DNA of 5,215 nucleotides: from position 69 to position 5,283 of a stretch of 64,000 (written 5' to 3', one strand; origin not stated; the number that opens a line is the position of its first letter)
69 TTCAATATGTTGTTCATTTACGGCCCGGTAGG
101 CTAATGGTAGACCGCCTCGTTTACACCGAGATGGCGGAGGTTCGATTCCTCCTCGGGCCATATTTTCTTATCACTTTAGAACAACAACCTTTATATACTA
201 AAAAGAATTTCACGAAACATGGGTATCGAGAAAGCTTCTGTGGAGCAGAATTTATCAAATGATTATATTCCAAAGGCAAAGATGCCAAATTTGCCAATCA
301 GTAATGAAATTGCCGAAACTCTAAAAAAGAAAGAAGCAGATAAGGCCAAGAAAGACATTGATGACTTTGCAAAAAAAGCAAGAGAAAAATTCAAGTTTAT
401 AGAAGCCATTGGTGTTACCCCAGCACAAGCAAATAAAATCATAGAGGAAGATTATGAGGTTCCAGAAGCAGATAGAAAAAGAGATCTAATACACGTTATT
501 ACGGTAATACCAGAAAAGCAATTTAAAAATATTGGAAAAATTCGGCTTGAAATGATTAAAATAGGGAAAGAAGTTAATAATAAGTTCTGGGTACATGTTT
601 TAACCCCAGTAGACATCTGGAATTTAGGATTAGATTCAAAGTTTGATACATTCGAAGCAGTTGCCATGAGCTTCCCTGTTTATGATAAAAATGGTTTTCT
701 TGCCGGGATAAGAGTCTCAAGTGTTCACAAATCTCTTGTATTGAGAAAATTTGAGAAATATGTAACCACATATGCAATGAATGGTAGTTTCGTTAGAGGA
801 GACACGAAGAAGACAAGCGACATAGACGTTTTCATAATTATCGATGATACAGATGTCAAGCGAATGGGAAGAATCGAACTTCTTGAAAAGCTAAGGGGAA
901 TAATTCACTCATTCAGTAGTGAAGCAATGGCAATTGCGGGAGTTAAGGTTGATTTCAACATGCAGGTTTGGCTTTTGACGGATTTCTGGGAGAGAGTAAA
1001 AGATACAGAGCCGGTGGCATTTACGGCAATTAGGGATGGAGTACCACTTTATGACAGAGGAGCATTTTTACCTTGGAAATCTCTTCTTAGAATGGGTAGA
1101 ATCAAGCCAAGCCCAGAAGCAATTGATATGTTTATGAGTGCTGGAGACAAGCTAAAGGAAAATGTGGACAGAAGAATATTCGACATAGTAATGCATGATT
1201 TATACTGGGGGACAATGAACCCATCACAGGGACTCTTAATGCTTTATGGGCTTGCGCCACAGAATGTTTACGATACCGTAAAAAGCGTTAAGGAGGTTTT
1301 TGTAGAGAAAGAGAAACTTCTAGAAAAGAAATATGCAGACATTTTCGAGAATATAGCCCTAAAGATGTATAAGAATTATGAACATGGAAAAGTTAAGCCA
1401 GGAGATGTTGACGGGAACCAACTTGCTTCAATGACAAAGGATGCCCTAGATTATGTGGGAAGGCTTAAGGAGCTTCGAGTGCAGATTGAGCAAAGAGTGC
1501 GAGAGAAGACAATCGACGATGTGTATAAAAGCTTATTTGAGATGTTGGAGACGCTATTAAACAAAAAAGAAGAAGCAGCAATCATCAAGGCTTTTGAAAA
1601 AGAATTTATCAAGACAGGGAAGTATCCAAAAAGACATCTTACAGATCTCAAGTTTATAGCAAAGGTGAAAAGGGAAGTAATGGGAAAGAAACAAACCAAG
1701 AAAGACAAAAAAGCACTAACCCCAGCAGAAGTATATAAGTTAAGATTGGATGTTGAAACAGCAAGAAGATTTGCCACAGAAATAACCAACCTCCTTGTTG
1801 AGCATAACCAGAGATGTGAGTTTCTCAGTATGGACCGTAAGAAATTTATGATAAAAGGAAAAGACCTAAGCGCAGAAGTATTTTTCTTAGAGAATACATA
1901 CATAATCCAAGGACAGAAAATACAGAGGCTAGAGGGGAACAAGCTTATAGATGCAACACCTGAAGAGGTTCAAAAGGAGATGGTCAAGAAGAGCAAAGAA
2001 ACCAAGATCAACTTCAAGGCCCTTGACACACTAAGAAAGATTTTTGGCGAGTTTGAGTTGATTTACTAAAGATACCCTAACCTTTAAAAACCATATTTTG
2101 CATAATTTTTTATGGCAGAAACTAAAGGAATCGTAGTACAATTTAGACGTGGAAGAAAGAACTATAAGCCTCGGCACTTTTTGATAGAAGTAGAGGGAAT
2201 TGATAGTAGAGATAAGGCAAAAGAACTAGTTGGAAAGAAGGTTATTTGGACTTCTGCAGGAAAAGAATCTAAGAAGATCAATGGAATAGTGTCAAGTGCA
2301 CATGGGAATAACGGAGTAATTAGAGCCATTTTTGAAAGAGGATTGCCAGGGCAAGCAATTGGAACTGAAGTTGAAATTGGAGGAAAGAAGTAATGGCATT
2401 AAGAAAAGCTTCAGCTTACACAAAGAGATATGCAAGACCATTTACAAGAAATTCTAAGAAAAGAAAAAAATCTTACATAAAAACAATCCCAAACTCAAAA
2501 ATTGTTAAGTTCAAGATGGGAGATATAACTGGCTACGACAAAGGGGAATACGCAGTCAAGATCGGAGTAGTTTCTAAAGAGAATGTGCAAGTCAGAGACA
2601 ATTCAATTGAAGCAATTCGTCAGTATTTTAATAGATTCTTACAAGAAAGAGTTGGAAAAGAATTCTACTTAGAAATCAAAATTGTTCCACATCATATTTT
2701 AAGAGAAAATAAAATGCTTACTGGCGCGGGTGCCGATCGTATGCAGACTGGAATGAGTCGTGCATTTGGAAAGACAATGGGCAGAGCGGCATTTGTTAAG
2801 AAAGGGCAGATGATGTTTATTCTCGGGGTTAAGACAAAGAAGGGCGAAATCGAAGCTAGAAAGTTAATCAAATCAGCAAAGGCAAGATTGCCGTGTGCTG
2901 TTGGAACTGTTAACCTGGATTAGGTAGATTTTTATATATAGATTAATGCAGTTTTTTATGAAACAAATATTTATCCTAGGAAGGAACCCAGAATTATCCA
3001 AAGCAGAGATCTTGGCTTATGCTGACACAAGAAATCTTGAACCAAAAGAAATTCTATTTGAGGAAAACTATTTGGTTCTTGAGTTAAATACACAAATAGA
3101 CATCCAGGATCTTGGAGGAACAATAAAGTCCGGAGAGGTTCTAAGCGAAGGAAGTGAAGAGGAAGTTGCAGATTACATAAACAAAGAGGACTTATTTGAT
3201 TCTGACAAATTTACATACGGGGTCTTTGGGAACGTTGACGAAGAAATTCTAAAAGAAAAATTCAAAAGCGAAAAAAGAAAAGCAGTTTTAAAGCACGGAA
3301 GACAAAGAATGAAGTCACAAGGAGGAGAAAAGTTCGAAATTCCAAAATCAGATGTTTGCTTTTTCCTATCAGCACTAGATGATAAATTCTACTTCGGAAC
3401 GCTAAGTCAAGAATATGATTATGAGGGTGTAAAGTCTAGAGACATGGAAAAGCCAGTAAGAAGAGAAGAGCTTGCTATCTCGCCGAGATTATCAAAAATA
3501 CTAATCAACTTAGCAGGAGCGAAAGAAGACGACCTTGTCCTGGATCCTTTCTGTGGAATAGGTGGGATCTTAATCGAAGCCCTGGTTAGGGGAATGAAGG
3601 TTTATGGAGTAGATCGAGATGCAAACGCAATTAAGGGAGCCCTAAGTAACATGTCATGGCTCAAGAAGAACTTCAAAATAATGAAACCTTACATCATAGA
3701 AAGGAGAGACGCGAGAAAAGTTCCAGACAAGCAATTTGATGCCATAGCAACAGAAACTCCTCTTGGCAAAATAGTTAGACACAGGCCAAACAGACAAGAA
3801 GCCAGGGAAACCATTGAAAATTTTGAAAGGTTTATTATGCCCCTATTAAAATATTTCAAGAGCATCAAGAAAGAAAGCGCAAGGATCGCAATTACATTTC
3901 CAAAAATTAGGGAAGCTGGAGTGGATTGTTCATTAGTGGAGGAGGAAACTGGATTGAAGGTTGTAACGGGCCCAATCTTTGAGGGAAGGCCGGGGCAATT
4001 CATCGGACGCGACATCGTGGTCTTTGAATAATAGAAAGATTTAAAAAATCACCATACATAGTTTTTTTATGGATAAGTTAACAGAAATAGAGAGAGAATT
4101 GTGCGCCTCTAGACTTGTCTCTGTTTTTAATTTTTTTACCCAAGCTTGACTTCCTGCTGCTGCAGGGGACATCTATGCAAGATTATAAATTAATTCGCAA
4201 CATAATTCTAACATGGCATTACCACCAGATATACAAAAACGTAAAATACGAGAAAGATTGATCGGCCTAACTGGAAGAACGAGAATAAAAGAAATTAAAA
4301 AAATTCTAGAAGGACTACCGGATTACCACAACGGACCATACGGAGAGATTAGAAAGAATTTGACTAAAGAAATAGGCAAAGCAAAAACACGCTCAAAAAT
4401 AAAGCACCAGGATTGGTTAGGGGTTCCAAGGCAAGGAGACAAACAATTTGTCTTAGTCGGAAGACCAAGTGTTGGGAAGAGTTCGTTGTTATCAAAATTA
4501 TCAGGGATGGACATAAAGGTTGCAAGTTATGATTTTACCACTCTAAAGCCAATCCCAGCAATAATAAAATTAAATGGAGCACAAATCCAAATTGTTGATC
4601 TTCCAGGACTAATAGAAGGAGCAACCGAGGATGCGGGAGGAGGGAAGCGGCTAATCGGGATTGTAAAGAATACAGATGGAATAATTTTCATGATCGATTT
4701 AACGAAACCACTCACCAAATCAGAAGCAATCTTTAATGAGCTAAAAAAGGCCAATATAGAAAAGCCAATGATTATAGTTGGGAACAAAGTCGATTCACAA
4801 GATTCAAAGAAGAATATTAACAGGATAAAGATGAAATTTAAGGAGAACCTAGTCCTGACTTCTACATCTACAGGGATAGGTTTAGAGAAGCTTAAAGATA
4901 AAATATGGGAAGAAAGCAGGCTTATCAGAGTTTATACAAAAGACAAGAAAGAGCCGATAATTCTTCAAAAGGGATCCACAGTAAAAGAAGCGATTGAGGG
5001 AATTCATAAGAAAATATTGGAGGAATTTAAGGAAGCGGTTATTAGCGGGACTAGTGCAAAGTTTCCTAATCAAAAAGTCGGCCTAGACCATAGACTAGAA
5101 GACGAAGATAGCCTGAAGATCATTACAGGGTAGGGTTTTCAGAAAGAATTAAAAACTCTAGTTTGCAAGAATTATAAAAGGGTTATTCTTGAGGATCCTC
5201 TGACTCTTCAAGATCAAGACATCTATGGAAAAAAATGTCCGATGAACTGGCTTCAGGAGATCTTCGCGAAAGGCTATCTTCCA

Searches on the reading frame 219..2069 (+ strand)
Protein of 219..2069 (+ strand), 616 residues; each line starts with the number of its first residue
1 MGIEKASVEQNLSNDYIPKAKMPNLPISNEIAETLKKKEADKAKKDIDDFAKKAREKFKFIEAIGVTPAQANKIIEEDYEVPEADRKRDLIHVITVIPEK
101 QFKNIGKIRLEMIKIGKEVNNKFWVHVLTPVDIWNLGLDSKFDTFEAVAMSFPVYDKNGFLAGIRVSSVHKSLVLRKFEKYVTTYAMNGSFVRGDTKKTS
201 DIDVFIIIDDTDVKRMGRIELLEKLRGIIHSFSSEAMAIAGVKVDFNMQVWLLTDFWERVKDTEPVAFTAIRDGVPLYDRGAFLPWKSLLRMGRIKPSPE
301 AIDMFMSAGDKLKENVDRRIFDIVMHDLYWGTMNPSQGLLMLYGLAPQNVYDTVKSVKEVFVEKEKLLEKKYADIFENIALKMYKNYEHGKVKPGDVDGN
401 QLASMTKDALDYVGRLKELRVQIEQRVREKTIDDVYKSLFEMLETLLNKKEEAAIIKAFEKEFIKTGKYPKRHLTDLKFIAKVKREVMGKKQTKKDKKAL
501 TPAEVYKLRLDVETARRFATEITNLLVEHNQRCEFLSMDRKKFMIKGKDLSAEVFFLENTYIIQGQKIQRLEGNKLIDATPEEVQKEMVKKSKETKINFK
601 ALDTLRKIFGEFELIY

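Call 32: search_protein_families(library=pfam, proteins=[window:219-2069:+], max_evalue=0.001)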
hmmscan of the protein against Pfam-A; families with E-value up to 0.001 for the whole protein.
window:219-2069:+ (616 aa): 2 families
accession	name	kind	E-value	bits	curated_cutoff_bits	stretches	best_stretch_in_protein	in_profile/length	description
PF01909.29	NTP_transf_2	-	9.9e-08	32.7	21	1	178-228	12-67/93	Nucleotidyltransferase domain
PF18765.7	Polbeta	-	2.9e-05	24.6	26.9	1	182-228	13-58/93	Polymerase beta, Nucleotidyltransferase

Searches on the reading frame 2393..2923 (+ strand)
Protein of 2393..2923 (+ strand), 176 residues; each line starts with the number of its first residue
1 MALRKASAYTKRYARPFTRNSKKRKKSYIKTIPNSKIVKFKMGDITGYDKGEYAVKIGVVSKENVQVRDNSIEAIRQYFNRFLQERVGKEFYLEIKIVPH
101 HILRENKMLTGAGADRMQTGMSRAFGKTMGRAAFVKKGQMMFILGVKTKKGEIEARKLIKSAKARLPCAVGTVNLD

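Call 32: search_protein_families(library=pfam, proteins=[window:2393-2923:+], max_evalue=0.001)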
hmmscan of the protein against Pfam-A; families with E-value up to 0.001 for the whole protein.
window:2393-2923:+ (176 aa): 1 family
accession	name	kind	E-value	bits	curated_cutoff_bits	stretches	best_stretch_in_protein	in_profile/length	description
PF00252.24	Ribosomal_L16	-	4.7e-24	85.3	27.9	1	21-170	6-129/132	Ribosomal protein L16p/L10e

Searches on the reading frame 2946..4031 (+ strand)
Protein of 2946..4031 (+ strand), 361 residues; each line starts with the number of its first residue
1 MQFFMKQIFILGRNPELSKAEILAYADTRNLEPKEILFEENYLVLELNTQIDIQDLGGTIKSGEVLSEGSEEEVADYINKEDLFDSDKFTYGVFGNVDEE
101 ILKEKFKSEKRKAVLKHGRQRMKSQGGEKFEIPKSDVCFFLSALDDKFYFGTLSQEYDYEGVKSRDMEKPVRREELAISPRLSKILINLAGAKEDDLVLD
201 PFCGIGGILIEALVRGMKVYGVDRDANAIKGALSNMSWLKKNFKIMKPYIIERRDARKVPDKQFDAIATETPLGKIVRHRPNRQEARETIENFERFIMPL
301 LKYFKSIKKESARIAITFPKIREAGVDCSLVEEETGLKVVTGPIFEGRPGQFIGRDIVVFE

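Call 32: search_protein_families(library=pfam, proteins=[window:2946-4031:+], max_evalue=0.001)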
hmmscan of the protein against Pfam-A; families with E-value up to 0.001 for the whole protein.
window:2946-4031:+ (361 aa): 5 families
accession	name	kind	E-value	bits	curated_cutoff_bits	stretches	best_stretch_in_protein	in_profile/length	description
PF01170.24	UPF0020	-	1e-13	51.9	22.3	1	177-280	11-138/197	RMKL-like, methyltransferase domain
PF03602.21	Cons_hypoth95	-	3.8e-06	27.1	24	1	194-270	41-120/182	Conserved hypothetical protein 95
PF13847.12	Methyltransf_31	-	5.2e-06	26.6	27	1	194-292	3-99/145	Methyltransferase domain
PF01555.25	N6_N4_Mtase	-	6.5e-06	26.7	26.7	1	179-230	167-217/221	DNA methylase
PF09445.16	Methyltransf_15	-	0.00031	20.8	22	1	197-294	3-102/165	RNA cap guanine-N2 methyltransferase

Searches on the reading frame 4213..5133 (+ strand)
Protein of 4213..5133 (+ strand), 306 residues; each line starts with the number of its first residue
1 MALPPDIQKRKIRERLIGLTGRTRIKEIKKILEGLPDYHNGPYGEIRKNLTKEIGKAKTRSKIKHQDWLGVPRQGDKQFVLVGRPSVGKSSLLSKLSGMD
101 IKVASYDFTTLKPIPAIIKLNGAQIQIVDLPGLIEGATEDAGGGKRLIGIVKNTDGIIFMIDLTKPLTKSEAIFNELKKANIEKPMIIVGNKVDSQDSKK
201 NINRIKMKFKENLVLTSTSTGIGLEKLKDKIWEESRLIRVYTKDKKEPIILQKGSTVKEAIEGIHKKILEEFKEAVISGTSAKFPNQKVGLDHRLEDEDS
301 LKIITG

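Call 32: search_protein_families(library=pfam, proteins=[window:4213-5133:+], max_evalue=0.001)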
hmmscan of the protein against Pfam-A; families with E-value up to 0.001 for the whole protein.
window:4213-5133:+ (306 aa): 9 families
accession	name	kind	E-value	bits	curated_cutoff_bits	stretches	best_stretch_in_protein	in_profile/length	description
PF01926.29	MMR_HSR1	-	7e-24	84.6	21.9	1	79-192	2-113/113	50S ribosome-binding GTPase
PF02421.24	FeoB_N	-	1.2e-14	54.5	27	1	78-231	2-156/156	Ferrous iron transport protein B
PF02824.27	TGS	-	2.7e-13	50.2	22.2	1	238-305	1-60/60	TGS domain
PF00350.29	Dynamin_N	-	3.1e-10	40.8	27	1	119-192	97-167/168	Dynamin family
PF16897.10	MMR_HSR1_Xtn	-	1e-06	29.1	35.2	1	177-234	49-103/106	C-terminal region of MMR_HSR1 domain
PF03193.22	RsgA_GTPase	-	5.4e-06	26.8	30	0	150-233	19-106/174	RsgA GTPase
PF08477.19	Roc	-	1.8e-05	25.4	27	0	152-194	78-119/119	Ras of Complex, Roc, domain of DAPkinase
PF00071.28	Ras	-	3.4e-05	23.9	21.6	1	79-200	2-121/162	Ras family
PF08438.16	YGR210-like_G4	-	0.00015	22.6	24.7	1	190-275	2-84/108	Obg-like GTPase YGR210-like, G4 motif-containing domain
